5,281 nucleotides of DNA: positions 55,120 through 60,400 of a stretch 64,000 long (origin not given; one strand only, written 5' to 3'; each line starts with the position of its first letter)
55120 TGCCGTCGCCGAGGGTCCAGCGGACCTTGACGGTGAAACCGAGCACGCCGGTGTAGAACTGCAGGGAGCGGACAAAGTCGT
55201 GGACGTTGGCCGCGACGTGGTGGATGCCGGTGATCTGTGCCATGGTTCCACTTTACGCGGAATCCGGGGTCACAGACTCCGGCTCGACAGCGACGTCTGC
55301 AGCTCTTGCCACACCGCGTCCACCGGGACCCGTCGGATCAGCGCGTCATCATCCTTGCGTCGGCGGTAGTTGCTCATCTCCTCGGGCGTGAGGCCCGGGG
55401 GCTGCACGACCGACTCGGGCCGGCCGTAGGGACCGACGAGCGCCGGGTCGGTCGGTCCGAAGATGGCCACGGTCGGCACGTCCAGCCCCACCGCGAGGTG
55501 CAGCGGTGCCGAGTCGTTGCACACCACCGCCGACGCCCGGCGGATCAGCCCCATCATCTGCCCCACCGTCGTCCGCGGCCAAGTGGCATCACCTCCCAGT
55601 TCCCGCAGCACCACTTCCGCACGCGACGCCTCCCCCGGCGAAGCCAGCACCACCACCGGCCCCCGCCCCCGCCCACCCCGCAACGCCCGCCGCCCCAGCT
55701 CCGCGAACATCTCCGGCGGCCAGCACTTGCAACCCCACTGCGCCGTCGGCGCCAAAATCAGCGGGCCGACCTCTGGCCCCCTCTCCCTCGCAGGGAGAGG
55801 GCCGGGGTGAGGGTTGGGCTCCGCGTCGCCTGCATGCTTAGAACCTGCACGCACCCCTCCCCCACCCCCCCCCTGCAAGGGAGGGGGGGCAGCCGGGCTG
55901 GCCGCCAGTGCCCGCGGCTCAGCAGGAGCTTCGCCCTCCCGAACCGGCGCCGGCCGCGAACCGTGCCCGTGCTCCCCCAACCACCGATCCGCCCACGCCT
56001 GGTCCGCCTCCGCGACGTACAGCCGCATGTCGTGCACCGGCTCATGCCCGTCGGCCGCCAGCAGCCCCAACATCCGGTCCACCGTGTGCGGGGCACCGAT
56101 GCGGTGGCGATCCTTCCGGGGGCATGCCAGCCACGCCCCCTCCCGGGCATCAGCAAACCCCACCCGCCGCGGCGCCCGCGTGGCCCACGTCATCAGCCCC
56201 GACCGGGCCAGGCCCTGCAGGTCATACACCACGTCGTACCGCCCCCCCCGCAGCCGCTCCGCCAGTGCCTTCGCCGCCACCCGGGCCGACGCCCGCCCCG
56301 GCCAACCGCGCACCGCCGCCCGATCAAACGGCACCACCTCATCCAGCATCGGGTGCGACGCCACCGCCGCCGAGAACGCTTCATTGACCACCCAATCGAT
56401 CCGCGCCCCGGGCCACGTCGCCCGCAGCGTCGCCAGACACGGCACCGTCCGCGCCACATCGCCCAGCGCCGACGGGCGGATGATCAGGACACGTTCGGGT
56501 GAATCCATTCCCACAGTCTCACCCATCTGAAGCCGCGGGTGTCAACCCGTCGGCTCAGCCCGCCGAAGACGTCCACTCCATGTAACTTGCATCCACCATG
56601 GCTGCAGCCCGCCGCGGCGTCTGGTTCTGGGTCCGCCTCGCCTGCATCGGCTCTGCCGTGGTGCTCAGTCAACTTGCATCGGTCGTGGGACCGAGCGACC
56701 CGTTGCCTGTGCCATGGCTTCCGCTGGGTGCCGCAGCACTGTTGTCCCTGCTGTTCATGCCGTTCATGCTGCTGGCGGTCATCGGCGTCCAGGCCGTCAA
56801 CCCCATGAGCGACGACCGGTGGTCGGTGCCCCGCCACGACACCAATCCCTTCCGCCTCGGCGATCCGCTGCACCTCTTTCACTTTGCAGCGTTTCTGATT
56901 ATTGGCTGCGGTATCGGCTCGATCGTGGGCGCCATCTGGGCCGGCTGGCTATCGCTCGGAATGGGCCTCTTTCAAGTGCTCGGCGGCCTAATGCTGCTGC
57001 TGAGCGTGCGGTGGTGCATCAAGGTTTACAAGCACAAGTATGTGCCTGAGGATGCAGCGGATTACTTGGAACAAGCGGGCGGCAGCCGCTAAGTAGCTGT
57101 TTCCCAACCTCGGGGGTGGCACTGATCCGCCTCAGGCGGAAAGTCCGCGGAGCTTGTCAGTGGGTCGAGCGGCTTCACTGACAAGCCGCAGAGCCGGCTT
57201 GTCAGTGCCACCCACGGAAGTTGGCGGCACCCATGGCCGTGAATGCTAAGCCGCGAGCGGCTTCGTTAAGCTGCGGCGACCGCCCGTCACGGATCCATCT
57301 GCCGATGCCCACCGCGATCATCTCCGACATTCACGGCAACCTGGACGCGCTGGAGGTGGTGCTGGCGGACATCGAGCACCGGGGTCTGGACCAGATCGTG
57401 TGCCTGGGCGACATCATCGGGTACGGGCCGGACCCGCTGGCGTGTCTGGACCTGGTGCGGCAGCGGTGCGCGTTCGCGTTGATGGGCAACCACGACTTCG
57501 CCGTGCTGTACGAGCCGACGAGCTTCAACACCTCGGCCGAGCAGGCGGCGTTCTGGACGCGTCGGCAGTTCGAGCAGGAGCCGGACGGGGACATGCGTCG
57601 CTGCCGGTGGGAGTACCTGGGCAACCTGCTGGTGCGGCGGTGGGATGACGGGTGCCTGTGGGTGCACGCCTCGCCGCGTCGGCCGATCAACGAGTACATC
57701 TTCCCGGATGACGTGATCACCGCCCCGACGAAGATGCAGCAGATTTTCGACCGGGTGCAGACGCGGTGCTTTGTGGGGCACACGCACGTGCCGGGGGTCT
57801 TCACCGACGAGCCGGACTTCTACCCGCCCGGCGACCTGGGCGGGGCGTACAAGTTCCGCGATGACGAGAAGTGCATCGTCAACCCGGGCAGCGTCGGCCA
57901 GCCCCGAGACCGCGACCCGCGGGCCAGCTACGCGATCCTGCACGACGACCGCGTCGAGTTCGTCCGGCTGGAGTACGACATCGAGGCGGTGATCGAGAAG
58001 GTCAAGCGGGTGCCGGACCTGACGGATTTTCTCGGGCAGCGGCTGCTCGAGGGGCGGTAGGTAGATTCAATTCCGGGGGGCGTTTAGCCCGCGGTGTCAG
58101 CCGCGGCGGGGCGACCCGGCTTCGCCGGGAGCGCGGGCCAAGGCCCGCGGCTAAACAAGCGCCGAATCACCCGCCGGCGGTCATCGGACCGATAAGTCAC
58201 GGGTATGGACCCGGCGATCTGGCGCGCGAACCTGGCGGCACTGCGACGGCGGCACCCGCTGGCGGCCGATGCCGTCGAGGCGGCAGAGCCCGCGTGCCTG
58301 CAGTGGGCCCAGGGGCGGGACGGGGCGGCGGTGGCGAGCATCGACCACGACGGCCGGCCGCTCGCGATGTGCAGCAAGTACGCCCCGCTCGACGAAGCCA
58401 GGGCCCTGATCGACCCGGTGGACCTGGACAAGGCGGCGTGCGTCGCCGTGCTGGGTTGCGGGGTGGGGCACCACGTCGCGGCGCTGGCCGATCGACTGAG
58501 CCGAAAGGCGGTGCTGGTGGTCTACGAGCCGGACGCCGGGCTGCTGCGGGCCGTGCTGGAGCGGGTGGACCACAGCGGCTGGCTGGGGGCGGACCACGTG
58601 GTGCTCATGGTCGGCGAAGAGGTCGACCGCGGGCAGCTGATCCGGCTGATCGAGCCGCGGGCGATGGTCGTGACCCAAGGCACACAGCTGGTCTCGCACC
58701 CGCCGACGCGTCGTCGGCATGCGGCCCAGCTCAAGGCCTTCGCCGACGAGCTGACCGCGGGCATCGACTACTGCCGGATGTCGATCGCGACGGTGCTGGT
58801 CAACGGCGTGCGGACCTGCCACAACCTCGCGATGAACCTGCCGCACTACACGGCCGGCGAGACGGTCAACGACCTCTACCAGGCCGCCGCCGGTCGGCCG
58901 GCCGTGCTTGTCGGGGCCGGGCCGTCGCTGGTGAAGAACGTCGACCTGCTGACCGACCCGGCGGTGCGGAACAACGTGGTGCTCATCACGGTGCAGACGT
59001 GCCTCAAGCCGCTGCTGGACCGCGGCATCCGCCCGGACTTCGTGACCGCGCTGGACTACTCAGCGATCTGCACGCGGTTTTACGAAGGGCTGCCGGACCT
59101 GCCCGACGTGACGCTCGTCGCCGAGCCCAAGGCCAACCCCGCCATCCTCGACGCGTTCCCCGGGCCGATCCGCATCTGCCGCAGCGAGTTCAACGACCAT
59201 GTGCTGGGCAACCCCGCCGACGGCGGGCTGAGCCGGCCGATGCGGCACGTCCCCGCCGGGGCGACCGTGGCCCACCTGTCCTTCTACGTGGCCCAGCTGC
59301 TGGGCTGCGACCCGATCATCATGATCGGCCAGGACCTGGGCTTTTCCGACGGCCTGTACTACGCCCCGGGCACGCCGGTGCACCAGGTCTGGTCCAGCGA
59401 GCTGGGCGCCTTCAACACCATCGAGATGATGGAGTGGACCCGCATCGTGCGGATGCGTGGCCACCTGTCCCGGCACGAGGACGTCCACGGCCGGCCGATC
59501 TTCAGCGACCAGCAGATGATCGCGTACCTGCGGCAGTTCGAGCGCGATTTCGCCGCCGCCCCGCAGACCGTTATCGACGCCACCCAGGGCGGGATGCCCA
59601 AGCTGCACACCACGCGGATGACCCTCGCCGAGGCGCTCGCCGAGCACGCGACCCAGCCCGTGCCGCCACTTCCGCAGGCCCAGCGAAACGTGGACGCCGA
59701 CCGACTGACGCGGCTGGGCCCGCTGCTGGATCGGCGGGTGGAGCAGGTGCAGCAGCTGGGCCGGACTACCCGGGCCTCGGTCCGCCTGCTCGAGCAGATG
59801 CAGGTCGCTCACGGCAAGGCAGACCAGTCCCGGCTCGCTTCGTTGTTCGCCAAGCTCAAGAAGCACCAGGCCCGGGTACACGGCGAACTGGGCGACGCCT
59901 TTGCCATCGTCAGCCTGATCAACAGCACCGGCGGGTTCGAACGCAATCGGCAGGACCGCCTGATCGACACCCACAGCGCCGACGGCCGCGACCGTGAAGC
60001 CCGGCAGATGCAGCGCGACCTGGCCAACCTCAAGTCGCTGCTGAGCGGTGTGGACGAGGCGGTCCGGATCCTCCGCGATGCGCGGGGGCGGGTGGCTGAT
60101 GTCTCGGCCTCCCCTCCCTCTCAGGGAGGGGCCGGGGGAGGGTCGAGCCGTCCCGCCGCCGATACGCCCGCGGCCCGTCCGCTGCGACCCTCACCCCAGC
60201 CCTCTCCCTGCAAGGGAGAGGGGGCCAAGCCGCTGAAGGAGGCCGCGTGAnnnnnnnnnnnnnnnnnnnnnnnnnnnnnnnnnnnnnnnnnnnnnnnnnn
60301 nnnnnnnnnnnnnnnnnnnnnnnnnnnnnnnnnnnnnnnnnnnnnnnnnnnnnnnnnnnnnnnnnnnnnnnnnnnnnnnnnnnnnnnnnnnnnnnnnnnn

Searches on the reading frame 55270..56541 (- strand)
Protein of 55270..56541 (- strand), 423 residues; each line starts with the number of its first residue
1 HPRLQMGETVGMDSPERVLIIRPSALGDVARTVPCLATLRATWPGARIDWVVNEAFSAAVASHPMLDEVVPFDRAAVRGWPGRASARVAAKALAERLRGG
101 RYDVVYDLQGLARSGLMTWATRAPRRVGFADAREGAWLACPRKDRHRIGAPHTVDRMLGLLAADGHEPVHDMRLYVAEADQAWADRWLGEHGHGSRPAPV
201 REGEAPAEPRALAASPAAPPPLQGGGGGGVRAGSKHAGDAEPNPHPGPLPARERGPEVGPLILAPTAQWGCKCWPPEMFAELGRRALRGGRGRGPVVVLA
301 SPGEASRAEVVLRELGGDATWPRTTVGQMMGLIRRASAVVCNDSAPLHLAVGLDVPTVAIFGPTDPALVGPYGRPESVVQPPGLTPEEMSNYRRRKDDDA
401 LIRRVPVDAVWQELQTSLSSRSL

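Call 83: search_protein_families(library=pfam, proteins=[window:55270-56541:-], max_evalue=0.001)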
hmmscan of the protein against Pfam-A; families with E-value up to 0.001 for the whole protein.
window:55270-56541:- (423 aa): 1 family
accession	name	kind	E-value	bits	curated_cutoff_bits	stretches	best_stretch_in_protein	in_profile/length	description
PF01075.23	Glyco_transf_9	-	5.3e-33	114.8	22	2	261-379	108-227/247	Glycosyltransferase family 9 (heptosyltransferase)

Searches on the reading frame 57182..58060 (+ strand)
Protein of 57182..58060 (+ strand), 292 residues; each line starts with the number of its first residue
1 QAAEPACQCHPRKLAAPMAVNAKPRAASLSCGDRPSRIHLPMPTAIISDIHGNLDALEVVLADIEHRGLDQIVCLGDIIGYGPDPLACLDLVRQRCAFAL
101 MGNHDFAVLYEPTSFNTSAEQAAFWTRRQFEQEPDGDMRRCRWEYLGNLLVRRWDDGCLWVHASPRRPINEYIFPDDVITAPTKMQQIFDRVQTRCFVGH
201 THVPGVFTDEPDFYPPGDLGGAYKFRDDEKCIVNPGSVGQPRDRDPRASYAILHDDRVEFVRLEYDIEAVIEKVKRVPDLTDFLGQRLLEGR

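Call 83: search_protein_families(library=pfam, proteins=[window:57182-58060:+], max_evalue=0.001)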
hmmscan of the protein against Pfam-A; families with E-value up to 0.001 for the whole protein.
window:57182-58060:+ (292 aa): 2 families
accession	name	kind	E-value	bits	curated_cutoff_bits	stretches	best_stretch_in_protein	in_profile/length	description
PF12850.12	Metallophos_2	-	1.6e-16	61.2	27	1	42-254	1-150/154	Calcineurin-like phosphoesterase superfamily domain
PF00149.33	Metallophos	-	2.3e-14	54.7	21.5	1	42-125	1-90/191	Calcineurin-like phosphoesterase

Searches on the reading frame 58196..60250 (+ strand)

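Call 83: search_protein_families(library=pfam, proteins=[window:58196-60250:+], max_evalue=0.001)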
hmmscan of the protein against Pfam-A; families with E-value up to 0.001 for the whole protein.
window:58196-60250:+ (684 aa): 1 family
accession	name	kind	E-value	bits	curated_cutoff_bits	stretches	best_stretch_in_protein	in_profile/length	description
PF01973.23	MptE-like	-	1.2e-33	116.7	34.6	1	210-385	2-170/171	6-hydroxymethylpterin diphosphokinase MptE-like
